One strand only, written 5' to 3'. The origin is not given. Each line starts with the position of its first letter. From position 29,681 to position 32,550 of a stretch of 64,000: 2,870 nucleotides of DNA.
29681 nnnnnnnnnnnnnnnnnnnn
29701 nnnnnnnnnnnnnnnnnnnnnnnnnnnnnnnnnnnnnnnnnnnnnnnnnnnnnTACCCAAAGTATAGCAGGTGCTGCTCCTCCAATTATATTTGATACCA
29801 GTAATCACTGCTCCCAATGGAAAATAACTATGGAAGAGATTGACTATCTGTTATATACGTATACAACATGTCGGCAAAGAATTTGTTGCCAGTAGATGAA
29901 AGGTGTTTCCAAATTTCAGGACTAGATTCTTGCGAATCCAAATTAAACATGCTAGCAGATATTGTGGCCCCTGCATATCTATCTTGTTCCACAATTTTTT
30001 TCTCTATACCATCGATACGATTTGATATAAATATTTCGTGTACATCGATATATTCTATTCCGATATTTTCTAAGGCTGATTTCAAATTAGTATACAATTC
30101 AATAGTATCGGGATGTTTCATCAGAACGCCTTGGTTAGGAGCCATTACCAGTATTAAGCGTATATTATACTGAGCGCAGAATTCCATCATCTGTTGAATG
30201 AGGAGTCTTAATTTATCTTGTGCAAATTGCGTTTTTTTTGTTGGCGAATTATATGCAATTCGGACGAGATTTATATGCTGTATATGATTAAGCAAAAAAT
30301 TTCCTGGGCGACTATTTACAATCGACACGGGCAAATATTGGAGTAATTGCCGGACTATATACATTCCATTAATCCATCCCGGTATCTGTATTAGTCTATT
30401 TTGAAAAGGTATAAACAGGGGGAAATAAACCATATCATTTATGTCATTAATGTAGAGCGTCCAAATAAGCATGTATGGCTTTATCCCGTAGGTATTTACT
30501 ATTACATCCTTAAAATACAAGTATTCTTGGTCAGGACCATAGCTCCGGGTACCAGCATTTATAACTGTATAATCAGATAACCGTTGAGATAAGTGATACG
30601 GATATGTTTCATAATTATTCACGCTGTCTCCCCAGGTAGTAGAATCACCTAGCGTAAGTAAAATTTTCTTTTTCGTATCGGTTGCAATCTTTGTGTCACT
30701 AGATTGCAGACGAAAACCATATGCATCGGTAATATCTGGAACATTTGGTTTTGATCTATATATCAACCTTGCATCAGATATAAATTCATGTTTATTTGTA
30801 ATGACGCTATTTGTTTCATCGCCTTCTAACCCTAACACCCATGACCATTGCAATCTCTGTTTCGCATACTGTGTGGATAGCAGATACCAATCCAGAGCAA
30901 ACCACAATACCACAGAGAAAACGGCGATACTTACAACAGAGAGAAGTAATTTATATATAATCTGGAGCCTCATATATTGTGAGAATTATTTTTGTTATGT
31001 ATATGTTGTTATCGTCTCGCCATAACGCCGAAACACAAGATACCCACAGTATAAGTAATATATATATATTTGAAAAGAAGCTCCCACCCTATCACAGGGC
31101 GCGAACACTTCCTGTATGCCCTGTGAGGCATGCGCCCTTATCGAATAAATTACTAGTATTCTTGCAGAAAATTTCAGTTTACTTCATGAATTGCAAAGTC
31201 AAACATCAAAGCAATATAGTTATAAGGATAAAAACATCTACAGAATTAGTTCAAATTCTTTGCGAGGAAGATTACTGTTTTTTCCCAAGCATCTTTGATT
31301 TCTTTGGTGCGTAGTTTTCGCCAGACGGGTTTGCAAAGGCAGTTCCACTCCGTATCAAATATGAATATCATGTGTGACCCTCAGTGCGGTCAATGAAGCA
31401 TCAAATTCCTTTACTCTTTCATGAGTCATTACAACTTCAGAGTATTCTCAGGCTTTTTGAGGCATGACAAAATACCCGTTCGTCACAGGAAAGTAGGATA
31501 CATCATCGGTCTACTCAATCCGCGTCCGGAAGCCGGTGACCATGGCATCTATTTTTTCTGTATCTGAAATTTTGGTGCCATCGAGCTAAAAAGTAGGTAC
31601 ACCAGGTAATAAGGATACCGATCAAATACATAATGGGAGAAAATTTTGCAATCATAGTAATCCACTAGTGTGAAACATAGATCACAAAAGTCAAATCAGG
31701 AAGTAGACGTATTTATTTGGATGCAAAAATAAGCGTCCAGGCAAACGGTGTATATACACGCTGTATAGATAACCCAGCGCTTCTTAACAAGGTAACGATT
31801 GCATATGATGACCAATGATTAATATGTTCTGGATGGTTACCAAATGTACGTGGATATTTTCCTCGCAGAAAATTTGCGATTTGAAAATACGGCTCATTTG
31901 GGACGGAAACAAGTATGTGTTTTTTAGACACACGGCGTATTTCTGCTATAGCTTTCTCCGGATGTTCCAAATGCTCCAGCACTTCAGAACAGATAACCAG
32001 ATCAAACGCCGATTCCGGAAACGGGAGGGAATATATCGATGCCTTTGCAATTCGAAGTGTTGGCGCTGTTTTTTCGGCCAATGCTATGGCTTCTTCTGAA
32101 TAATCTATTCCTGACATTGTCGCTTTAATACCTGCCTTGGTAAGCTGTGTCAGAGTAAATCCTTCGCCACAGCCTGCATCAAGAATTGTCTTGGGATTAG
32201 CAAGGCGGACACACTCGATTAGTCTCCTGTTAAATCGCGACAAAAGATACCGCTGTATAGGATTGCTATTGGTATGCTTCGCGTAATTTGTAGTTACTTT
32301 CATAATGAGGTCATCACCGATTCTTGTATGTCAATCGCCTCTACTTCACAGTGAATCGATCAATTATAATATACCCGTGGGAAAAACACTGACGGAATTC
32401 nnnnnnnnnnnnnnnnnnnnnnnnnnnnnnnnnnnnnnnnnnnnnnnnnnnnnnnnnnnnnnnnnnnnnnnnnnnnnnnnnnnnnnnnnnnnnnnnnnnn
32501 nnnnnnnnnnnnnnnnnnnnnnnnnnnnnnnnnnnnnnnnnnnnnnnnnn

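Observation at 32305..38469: Translationally coupled Arn/Gtr-like lipid-carrier amino-sugar glycosylation operon built from an unusual parts list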

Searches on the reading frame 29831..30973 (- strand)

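Call 3: search_protein_families(library=pfam, proteins=[window:29831-30973:-], max_evalue=0.01)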
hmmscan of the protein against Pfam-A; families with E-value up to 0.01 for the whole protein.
window:29831-30973:- (381 aa): 1 family
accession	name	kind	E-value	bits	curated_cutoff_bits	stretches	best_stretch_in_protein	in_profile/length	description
PF13472.12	Lipase_GDSL_2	-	0.0015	19.5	32.9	1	108-182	2-79/178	GDSL-like Lipase/Acylhydrolase family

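Call 4: search_protein_families(library=ncbifam, proteins=[window:29831-30973:-], max_evalue=0.01)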
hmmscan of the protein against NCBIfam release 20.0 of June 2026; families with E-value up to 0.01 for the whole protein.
window:29831-30973:- (381 aa): 1 family
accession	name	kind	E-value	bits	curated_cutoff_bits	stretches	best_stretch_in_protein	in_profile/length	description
NF047474.1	GDSL_LA_2486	hypoth_equivalog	2.2e-06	27.1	300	1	82-315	68-290/326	LA_2486 family SGNH/GDSL-type esterase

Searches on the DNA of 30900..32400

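Call 87: search_rna_families(source=window, start=30900, end=32400, threshold=evalue, max_evalue=1)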
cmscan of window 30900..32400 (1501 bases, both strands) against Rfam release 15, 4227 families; matches with E-value up to 1: 1.
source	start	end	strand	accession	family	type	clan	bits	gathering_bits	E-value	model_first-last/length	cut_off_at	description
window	31024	31071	-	RF02811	FHbp_thermometer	Cis-reg; thermoregulator;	-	23.4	104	0.65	1-73/73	no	FHbp 5' UTR thermometer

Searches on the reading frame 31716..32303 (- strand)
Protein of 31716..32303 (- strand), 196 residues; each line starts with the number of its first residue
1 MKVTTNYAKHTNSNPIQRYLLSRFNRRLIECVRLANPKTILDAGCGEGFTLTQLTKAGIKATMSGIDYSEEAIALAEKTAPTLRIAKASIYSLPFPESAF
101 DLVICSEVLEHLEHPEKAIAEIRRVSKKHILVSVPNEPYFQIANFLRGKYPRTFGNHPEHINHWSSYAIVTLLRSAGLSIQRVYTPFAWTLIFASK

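Call 3: search_protein_families(library=pfam, proteins=[window:31716-32303:-], max_evalue=0.01)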
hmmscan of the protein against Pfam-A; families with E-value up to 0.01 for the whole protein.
window:31716-32303:- (196 aa): 14 families
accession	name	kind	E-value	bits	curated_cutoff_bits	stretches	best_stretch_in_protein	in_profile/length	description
PF08241.18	Methyltransf_11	-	5.2e-22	78.7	21.2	1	41-128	1-89/95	Methyltransferase domain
PF13489.12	Methyltransf_23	-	1.5e-20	74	27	1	26-181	10-162/164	Methyltransferase domain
PF13649.12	Methyltransf_25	-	1.3e-19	71.1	27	1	40-128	1-95/97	Methyltransferase domain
PF13847.12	Methyltransf_31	-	4.8e-18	65.7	27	1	38-133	5-110/145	Methyltransferase domain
PF08242.18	Methyltransf_12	-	7e-13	49.6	30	1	41-126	1-92/98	Methyltransferase domain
PF07021.18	MetW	-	2.2e-10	40.9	21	1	38-153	15-130/193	Methionine biosynthesis protein MetW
PF01209.24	Ubie_methyltran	-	8.6e-06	25.7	20.1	1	26-128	37-145/233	ubiE/COQ5 methyltransferase family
PF03141.22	Methyltransf_29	-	1.9e-05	23.9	23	1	36-125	117-208/506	Putative S-adenosyl-L-methionine-dependent methyltransferase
PF05175.20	MTS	-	3.4e-05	24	23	1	28-104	23-103/170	Methyltransferase small domain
PF03848.20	TehB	-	0.0005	20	20.4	1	17-129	11-123/193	Tellurite resistance protein TehB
PF13679.12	Methyltransf_32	-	0.0038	17.6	27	1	33-86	22-79/143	Methyltransferase domain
PF08003.17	Methyltransf_9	-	0.0073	15.8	23.8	1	36-123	115-206/315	Protein of unknown function (DUF1698)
PF23525.1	Methyltransf_36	-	0.0075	15.9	27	0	14-57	22-61/268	AprA MT2-like domain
PF03291.22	mRNA_G-N7_MeTrfase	-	0.01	15.4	26.6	0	14-79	42-103/315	mRNA (guanine-N(7))-methyltransferase domain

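Call 4: search_protein_families(library=ncbifam, proteins=[window:31716-32303:-], max_evalue=0.01)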
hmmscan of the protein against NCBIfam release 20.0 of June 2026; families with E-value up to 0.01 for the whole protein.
window:31716-32303:- (196 aa): 43 families (the best 25 are shown)
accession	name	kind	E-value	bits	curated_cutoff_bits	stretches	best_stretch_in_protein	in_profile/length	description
NF045667.1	MTase_DVU1556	equivalog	6.7e-20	71.5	155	1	25-128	11-113/213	DVU_1556 family methyltransferase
TIGR02072.1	BioC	equivalog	5.9e-16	59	184.95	1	11-129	10-127/244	malonyl-ACP O-methyltransferase BioC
NF004452.0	PRK05785.1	equivalog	4e-12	46.1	207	1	35-134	50-146/228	hypothetical protein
TIGR01983.1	UbiG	equivalog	5.9e-12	45.4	102.95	1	35-127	48-144/228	bifunctional 2-polyprenyl-6-hydroxyphenol methylase/3-demethylubiquinol 3-O-methyltransferase UbiG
NF040539.1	AST_met_ArsM_2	exception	2e-11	44.2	240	1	19-127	39-156/262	putative arsinothricin biosynthesis methyltransferase ArsM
NF008300.0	PRK11088.1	equivalog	2.9e-11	43.3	303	1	35-163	84-210/272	23S rRNA (guanine(745)-N(1))-methyltransferase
NF004851.0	PRK06202.1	equivalog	4.7e-11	42.6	243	1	6-132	30-164/237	hypothetical protein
TIGR01934.1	MenG_MenH_UbiE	subfamily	1.1e-10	41.2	158.35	1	25-129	28-136/223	ubiquinone/menaquinone biosynthesis methyltransferase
TIGR02081.1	metW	equivalog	1.2e-10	41.3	189.5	1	38-151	15-128/194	methionine biosynthesis protein MetW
NF041255.1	mycofact_MftM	equivalog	1.5e-10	40.9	200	1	32-137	135-244/289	mycofactocin oligosaccharide methyltransferase MftM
NF001244.0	PRK00216.1-5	equivalog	2.7e-10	39.9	216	1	25-131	37-150/236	bifunctional demethylmenaquinone methyltransferase/2-methoxy-6-polyprenyl-1,4-benzoquinol methylase UbiE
TIGR02021.1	BchM-ChlM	equivalog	1.1e-09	38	158.9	1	36-152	54-174/218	magnesium protoporphyrin IX methyltransferase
TIGR03587.1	Pse_Me-ase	hypoth_equivalog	3.5e-09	37.1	112.05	1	32-133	39-141/204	pseudaminic acid biosynthesis-associated methylase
NF001241.0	PRK00216.1-2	equivalog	8.4e-09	35.4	327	1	25-129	40-142/231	demethylmenaquinone methyltransferase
NF047649.1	MTase_UXPK_star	exception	9.8e-09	34.6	460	1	37-128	78-175/283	methyltransferase/UXPK-star double selenoprotein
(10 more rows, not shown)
